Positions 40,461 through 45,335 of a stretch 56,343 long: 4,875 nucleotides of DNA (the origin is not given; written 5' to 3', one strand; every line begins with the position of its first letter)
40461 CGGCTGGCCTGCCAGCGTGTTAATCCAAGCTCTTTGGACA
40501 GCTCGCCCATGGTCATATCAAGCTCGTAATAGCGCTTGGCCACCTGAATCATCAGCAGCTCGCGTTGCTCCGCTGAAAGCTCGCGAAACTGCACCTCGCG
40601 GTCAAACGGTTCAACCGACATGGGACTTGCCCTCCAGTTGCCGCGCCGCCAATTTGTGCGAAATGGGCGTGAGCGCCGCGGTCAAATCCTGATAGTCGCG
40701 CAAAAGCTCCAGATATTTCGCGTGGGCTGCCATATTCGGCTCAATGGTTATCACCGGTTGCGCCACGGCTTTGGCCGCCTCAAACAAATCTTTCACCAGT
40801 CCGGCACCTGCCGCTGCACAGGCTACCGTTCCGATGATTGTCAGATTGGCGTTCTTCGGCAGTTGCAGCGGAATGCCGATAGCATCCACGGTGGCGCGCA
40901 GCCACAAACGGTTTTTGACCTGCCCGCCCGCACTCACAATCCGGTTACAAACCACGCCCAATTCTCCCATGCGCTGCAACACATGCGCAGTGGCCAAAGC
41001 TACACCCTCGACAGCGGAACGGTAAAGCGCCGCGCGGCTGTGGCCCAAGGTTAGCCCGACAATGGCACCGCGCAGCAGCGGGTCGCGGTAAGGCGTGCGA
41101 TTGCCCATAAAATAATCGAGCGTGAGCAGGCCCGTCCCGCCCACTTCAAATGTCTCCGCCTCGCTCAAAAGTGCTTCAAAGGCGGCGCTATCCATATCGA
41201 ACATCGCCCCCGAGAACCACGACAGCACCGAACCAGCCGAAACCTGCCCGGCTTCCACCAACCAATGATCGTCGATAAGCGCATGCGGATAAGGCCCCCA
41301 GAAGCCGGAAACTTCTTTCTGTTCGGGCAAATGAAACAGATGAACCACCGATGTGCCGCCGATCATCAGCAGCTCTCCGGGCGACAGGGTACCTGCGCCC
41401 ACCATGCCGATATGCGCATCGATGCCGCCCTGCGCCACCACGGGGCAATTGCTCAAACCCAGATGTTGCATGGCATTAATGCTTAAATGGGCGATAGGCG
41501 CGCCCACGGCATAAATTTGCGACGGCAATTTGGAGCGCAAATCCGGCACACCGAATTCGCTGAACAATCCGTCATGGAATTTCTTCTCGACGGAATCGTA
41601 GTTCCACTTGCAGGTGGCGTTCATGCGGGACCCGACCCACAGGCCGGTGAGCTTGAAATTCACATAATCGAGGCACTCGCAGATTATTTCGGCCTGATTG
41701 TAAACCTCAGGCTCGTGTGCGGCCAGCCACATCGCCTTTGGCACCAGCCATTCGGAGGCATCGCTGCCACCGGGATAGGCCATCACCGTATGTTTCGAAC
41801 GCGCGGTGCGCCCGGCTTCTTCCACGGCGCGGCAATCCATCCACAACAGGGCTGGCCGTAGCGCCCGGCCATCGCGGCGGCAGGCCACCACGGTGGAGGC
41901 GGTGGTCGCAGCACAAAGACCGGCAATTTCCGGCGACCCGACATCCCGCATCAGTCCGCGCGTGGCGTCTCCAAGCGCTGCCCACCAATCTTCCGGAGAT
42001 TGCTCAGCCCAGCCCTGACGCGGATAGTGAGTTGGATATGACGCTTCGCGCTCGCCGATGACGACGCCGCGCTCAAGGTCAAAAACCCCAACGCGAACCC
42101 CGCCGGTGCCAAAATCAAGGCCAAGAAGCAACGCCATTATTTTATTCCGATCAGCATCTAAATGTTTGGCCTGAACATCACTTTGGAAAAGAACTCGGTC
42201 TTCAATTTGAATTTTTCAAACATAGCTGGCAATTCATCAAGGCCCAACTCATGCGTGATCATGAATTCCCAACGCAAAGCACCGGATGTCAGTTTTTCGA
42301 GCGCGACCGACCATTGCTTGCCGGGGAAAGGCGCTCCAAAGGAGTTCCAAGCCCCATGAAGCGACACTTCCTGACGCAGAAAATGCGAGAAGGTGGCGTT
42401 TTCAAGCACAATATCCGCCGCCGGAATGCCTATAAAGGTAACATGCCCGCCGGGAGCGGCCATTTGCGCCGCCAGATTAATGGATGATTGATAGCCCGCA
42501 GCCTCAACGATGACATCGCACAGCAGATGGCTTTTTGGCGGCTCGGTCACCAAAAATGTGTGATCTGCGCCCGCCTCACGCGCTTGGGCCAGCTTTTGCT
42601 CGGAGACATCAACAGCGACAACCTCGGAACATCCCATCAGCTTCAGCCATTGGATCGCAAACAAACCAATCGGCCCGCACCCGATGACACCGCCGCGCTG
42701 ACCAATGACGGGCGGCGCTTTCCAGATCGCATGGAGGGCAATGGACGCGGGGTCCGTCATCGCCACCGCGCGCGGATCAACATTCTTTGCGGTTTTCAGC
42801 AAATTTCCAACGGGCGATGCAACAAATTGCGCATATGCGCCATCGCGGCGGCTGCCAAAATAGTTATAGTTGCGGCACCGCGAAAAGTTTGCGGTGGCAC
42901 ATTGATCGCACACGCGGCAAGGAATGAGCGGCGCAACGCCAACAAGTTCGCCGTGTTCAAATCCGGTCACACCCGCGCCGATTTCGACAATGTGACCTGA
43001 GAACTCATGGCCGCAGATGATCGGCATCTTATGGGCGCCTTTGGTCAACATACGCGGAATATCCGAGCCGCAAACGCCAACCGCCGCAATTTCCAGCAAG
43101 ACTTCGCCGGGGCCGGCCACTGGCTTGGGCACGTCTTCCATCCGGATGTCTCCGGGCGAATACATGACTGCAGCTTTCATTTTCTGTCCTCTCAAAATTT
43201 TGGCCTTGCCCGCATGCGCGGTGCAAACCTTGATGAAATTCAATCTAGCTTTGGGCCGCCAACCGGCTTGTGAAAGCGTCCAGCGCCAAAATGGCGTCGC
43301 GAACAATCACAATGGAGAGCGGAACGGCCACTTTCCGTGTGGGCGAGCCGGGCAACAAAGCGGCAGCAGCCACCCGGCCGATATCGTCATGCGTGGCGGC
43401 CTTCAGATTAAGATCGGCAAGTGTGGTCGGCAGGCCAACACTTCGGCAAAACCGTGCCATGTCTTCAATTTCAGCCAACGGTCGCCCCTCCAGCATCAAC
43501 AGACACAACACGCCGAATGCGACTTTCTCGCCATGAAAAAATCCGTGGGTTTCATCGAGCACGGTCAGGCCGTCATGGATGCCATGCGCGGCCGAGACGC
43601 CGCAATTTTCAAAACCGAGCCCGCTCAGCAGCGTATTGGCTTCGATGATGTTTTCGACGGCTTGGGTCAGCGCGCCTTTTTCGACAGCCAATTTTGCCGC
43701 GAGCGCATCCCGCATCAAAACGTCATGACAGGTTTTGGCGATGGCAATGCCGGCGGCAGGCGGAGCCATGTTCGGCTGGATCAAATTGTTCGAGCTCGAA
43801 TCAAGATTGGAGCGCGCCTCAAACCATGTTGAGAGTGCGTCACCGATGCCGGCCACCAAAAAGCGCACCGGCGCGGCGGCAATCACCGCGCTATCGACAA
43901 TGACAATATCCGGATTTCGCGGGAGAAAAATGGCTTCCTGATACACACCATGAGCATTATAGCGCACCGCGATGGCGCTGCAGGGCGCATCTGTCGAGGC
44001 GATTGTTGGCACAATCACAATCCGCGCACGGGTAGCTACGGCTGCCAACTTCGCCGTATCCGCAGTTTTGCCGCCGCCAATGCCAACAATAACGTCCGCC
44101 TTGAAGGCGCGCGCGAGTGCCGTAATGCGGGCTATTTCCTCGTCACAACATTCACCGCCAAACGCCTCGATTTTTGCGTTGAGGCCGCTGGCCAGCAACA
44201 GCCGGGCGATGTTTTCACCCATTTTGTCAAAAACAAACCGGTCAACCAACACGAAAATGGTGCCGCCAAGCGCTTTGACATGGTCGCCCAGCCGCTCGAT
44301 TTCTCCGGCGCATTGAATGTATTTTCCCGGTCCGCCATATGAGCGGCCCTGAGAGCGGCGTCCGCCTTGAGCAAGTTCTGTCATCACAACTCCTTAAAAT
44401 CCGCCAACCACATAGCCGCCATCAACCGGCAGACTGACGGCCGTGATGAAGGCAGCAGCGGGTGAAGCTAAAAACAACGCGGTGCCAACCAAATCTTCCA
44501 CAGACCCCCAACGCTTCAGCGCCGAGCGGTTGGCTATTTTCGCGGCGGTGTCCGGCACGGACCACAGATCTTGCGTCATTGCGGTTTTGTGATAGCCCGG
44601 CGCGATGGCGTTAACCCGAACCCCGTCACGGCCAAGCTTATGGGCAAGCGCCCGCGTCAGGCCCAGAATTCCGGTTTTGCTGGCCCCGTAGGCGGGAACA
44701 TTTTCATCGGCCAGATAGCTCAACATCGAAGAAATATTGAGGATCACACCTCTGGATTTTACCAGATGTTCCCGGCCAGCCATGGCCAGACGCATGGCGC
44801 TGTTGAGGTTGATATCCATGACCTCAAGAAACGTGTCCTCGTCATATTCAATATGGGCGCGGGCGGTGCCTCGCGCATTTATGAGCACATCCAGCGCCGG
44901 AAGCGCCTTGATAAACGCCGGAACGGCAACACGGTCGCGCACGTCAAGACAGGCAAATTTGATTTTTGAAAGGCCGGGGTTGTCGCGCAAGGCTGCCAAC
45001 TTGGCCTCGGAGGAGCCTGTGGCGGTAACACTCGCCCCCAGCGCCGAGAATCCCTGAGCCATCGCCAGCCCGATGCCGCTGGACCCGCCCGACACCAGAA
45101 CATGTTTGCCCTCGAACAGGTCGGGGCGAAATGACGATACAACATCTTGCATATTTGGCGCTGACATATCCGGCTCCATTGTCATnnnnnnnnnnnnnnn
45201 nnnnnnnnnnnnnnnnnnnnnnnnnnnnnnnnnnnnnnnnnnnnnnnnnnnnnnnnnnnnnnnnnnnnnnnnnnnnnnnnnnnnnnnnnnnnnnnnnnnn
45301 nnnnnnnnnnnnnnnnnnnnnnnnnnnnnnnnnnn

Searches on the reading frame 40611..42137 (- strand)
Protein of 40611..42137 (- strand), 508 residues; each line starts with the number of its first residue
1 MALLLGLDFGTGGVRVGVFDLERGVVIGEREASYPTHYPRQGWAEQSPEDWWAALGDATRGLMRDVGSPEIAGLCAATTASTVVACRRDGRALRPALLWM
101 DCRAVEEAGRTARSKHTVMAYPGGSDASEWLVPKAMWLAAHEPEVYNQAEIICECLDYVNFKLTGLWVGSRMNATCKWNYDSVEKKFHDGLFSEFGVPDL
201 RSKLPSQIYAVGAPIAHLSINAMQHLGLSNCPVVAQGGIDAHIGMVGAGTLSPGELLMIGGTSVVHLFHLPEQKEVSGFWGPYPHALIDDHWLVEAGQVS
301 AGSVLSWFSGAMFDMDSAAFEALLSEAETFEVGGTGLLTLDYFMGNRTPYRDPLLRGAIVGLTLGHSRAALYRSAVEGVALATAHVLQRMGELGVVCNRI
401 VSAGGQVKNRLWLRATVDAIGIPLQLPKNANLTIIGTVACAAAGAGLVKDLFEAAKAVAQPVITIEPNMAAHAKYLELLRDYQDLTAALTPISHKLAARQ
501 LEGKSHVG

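Call 74: search_protein_families(library=pfam, proteins=[window:40611-42137:-], max_evalue=0.00001)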
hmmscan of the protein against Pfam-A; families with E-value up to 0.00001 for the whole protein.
window:40611-42137:- (508 aa): 2 families
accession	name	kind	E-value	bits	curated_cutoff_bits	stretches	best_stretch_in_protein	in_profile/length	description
PF02782.22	FGGY_C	-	6.6e-38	130.9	27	1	257-444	2-197/198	FGGY family of carbohydrate kinases, C-terminal domain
PF00370.27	FGGY_N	-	5.3e-30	105.2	28.8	1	4-247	2-245/245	FGGY family of carbohydrate kinases, N-terminal domain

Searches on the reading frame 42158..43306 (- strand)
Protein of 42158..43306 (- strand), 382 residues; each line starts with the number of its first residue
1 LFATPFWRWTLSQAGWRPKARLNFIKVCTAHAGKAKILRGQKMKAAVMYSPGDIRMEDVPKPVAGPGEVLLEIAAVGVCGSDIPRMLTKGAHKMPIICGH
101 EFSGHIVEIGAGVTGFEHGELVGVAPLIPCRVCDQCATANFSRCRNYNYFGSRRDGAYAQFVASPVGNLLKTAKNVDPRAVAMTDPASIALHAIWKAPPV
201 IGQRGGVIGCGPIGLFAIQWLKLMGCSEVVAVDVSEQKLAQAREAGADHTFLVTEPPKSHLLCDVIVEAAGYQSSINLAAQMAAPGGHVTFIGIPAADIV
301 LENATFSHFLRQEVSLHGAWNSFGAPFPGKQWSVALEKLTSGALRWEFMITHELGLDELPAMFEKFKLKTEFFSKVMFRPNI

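Call 74: search_protein_families(library=pfam, proteins=[window:42158-43306:-], max_evalue=0.00001)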
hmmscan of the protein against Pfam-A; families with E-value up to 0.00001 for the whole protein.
window:42158-43306:- (382 aa): 3 families
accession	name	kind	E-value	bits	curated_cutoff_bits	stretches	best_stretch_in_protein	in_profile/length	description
PF08240.17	ADH_N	-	1.2e-24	86.9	23.5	1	65-171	1-101/104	Alcohol dehydrogenase GroES-like domain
PF00107.32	ADH_zinc_N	-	5e-21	75.4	31.8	1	212-322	1-115/129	Zinc-binding dehydrogenase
PF16912.11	Glu_dehyd_C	-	5.4e-08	33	34.9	1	207-365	36-200/211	Glucose dehydrogenase C-terminus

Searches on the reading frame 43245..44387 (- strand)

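Call 74: search_protein_families(library=pfam, proteins=[window:43245-44387:-], max_evalue=0.00001)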
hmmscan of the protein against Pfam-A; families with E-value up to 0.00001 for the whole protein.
window:43245-44387:- (380 aa): 2 families
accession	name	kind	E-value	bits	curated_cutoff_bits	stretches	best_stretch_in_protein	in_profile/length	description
PF00465.25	Fe-ADH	-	1.2e-28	100.2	31.3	1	20-165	1-167/168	Iron-containing alcohol dehydrogenase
PF13685.12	Fe-ADH_2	-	5.8e-18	65.8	28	1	28-173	5-149/149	Iron-containing alcohol dehydrogenase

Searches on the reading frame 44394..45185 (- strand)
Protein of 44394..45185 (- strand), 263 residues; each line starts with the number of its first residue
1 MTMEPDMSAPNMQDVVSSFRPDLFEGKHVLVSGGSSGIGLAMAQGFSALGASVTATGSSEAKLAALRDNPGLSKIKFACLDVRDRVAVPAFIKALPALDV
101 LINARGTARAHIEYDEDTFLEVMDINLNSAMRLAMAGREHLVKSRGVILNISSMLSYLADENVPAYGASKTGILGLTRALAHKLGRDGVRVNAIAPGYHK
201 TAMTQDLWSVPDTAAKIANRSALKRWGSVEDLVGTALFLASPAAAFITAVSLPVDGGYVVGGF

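Call 74: search_protein_families(library=pfam, proteins=[window:44394-45185:-], max_evalue=0.00001)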
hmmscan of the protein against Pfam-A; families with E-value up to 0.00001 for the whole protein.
window:44394-45185:- (263 aa): 3 families
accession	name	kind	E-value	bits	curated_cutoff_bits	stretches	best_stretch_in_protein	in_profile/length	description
PF13561.12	adh_short_C2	-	1.9e-48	165.6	27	1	36-258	6-235/236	Enoyl-(Acyl carrier protein) reductase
PF00106.31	adh_short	-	3.7e-40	137.9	26.6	1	27-208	1-191/195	short chain dehydrogenase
PF01370.27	Epimerase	-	5.4e-07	29.7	20.9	1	29-162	1-124/240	NAD dependent epimerase/dehydratase family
